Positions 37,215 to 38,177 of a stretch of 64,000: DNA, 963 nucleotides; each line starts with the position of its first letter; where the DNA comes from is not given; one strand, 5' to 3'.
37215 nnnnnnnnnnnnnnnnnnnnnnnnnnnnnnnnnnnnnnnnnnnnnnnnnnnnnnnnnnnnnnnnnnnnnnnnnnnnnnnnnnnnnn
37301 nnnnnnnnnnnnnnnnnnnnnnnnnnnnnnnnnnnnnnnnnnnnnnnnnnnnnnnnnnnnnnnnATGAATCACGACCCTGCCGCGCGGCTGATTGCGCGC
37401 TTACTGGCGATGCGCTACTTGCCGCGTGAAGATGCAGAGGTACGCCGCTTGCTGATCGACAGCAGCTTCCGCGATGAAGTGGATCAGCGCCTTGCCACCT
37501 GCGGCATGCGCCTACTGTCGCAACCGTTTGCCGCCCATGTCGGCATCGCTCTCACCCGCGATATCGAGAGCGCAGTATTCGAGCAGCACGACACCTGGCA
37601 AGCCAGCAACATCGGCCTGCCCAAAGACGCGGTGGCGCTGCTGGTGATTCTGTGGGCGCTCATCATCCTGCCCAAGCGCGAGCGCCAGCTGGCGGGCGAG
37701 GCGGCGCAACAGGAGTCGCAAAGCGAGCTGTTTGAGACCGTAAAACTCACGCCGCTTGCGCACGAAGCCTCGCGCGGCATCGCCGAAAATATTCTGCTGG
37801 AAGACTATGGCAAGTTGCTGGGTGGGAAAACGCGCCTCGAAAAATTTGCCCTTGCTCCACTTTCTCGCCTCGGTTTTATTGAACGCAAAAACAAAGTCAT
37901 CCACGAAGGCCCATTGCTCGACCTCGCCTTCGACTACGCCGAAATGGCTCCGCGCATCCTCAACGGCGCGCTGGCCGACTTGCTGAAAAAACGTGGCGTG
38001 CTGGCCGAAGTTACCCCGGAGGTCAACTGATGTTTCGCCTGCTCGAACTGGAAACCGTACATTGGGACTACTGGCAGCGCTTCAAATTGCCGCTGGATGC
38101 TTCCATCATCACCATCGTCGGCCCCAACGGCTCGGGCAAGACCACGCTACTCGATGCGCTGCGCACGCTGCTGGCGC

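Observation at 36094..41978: Compact four-gene SMC-like/Toprim operon (Wadjet/MksBEFG-like) inserted exactly between prfB and lysS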

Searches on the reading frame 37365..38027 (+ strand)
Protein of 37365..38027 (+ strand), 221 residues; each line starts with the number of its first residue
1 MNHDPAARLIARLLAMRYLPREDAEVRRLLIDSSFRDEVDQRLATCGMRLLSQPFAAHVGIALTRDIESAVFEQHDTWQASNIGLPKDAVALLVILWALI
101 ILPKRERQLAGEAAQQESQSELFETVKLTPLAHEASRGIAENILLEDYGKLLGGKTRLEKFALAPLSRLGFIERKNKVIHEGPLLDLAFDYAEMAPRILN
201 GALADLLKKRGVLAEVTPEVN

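Call 6: search_protein_families(library=pfam, proteins=[window:37365-38027:+], max_evalue=1)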
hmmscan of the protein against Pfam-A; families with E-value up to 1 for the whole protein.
window:37365-38027:+ (221 aa): 1 family
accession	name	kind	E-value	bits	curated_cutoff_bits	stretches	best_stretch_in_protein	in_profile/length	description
PF09533.15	DUF2380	-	0.22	11.4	26.3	1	77-132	61-108/187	Predicted lipoprotein of unknown function (DUF2380)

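Call 7: search_protein_families(library=padloc, proteins=[window:37365-38027:+], max_evalue=1)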
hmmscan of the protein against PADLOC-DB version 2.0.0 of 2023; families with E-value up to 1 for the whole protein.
window:37365-38027:+ (221 aa): 0 families

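Call 8: search_protein_families(library=ncbifam, proteins=[window:37365-38027:+], max_evalue=1)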
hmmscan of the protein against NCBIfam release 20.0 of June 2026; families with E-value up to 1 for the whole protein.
window:37365-38027:+ (221 aa): 0 families

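Call 27: find_homologous_proteins(query=A2, max_evalue=0.001)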
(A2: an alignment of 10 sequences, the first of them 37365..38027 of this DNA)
Query A2 (10 sequences) (221 aa, profile of the alignment): 2503 proteins with E <= 0.001 among 8000 candidates; the best 120 are listed.
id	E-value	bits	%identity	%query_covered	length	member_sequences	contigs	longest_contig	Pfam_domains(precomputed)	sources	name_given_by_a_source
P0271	2.0e-114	399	83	99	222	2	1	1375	-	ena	-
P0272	2.7e-114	398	87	98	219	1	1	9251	-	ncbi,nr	ncbi:MAG TPA: hypothetical protein VFW53_01385 [Gallionella sp.]|nr:hypothetical protein [Gallionell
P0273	7.1e-114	397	84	98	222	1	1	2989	-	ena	-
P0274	8.6e-114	397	83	98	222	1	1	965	-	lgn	-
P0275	1.7e-113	396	85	99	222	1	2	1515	-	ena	-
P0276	1.9e-113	396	84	100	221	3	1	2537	-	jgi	jgi:hypothetical protein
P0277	2.0e-113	395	83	99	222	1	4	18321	-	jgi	jgi:hypothetical protein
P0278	3.3e-113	395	100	100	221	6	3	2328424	-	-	-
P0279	3.6e-113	395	86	98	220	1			-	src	-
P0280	4.4e-113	394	81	99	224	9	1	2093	-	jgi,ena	jgi:hypothetical protein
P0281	4.4e-113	394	88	99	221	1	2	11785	-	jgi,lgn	jgi:hypothetical protein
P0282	4.4e-113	394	87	99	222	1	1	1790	-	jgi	-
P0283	4.9e-113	394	83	99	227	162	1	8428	-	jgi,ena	jgi:hypothetical protein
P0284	6.2e-113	394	84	99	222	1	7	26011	-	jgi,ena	-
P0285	6.6e-113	394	87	98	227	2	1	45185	-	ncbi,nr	ncbi:MAG: hypothetical protein HY016_09425 [Nitrosomonadales bacterium]|nr:hypothetical protein [Nit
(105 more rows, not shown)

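Call 39: predict_structure(alignment_id=A4)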
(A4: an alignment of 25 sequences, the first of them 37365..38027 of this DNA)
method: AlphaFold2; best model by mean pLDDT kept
length: 221 residues; sequences in the alignment: 25
mean_pLDDT: 50.9   pTM: 0.36
mean pLDDT of the five models: 50.9, 48.7, 48.3, 44.9, 41.1
residues with pLDDT >= 90: 0; 70-90: 36; 50-70: 76; < 50: 109
segments of 3 or more residues with pLDDT < 50: 47-88, 112-136, 187-221
pLDDT, mean of each block of 10 residues (from residue 1): 66 54 68 72 52 37 36 32 43 54 51 42 34 51 70 57 65 75 54 33 38 37 31
secondary structure, 60 per line:
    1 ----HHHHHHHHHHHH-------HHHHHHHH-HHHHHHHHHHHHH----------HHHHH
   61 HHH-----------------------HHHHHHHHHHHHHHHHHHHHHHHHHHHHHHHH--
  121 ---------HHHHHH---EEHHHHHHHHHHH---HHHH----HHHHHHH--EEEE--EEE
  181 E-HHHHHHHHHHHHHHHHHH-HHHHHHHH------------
elements in order: H5-16 H24-31 H33-45 H56-63 H87-118 H130-135 H141-151 H155-158 H163-169 E172-175 E178-181 H183-200 H202-209
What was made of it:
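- Tried and rejected: The prediction from a shallow alignment gave pLDDT 51 (call 39).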

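Call 80: fold_search(model_id=the predicted structure, library=pdb)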
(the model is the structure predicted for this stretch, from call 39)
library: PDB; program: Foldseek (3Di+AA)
matches with E <= 10: 271; with E <= 0.001: 0
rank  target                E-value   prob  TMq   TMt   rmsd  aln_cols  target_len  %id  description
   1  8efy_K                5.8e-01  0.54  0.25  0.19  10.5       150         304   13  Structure of double homo-hexameric AAA+ ATPase RuvB motors (released 2023-05-10)
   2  8efy_B                7.3e-01  0.38  0.25  0.19  10.9       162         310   12  Structure of double homo-hexameric AAA+ ATPase RuvB motors (released 2023-05-10)
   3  2yw7_A                7.3e-01  0.04  0.12  0.16  18.4       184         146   14  Crystal structure of C-terminal deletion mutant of Mycobacterium smegmatis Dps (released 2007-07-17)
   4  8efy_C                7.7e-01  0.44  0.25  0.19  10.6       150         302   13  Structure of double homo-hexameric AAA+ ATPase RuvB motors (released 2023-05-10)
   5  7pbl_C                7.7e-01  0.23  0.24  0.18  13.9       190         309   14  RuvAB branch migration motor complexed to the Holliday junction - RuvB AAA+ state s1 [t2 dataset] (released 2022-09-14)
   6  8usn_E                7.7e-01  0.04  0.13  0.10  24.6       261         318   12  Intracellular cryo-tomography structure of EBOV nucleocapsid at 8.9 Angstrom (released 2024-10-02)
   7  8efv_D                1.1e+00  0.21  0.26  0.20  12.1       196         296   14  Structure of single homo-hexameric Holliday junction ATP-dependent DNA helicase RuvB motor (released 2023-05-10)
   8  2qen                  1.1e+00  0.08  0.16  0.11  18.0       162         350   15  The walker-type atpase paby2304 of pyrococcus abyssi (released 2008-07-01)
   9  2x4h_B                1.1e+00  0.44  0.23  0.35   4.4        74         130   15  Crystal Structure of the hypothetical protein SSo2273 from Sulfolobus solfataricus (released 2010-07-21)
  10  1bja_A                1.1e+00  0.41  0.19  0.39   5.2        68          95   16  ACTIVATION DOMAIN OF THE PHAGE T4 TRANSCRIPTION FACTOR MOTA (released 1998-11-04)
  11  8xte_A                1.1e+00  0.08  0.19  0.13  18.3       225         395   16  Crystal structure of methyltransferase MpaG' in complex with SAH and FDHMP (released 2024-08-28)
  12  1hqc_A                1.2e+00  0.20  0.24  0.18  14.6       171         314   13  STRUCTURE OF RUVB FROM THERMUS THERMOPHILUS HB8 (released 2001-02-21)
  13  8efv_B                1.4e+00  0.30  0.24  0.18  10.9       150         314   13  Structure of single homo-hexameric Holliday junction ATP-dependent DNA helicase RuvB motor (released 2023-05-10)
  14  2yw6_A                1.4e+00  0.04  0.13  0.16  15.9       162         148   13  Structural studies of N terminal deletion mutant of Dps from Mycobacterium smegmatis (released 2007-07-17)
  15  8efy_D                1.4e+00  0.28  0.26  0.19  10.7       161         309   13  Structure of double homo-hexameric AAA+ ATPase RuvB motors (released 2023-05-10)
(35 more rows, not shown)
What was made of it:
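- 37365..38030 (+): g2: small conserved subunit (221 aa) in the position and size of a KITE protein (JetB/MukE). The fold is not established. The AlphaFold model was poor, pLDDT 51 (call 39), so the fold search was uninformative (call 80).
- On Wadjet / JetABCD: The structure model was too poor to use (calls 39, 80).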

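Call 87: search_solved_structures(query=A10, max_evalue=10, show_alignments=3)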
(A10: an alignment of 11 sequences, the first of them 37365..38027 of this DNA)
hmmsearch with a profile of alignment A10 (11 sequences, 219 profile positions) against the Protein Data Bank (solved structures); distinct sequences matched with E-value up to 10: 2.
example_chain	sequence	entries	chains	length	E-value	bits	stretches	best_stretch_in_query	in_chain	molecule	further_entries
6epg_A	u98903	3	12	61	0.28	14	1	17-45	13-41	Epsilon_1 antitoxin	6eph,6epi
6oz7_A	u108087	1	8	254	0.56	13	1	131-190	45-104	Uncharacterized oxidoreductase YohF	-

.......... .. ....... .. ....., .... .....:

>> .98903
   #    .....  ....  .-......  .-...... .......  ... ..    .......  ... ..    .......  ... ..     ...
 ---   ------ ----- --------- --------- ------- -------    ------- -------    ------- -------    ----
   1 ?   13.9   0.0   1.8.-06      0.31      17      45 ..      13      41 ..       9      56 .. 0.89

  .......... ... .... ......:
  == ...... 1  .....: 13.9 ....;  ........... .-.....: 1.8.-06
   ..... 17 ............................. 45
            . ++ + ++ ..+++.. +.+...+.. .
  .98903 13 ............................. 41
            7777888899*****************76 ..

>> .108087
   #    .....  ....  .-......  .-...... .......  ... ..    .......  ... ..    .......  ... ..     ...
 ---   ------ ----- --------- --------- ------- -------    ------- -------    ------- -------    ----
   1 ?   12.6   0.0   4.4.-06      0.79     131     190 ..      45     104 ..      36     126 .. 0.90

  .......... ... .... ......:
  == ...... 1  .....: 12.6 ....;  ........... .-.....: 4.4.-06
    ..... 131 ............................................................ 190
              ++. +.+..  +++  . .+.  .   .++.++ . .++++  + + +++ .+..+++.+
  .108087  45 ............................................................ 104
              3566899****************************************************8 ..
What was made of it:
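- On Wadjet / JetABCD: The family profile finds no solved JetB or MukE (call 87).
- The fold of g2 is unknown (calls 39, 80, 87).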
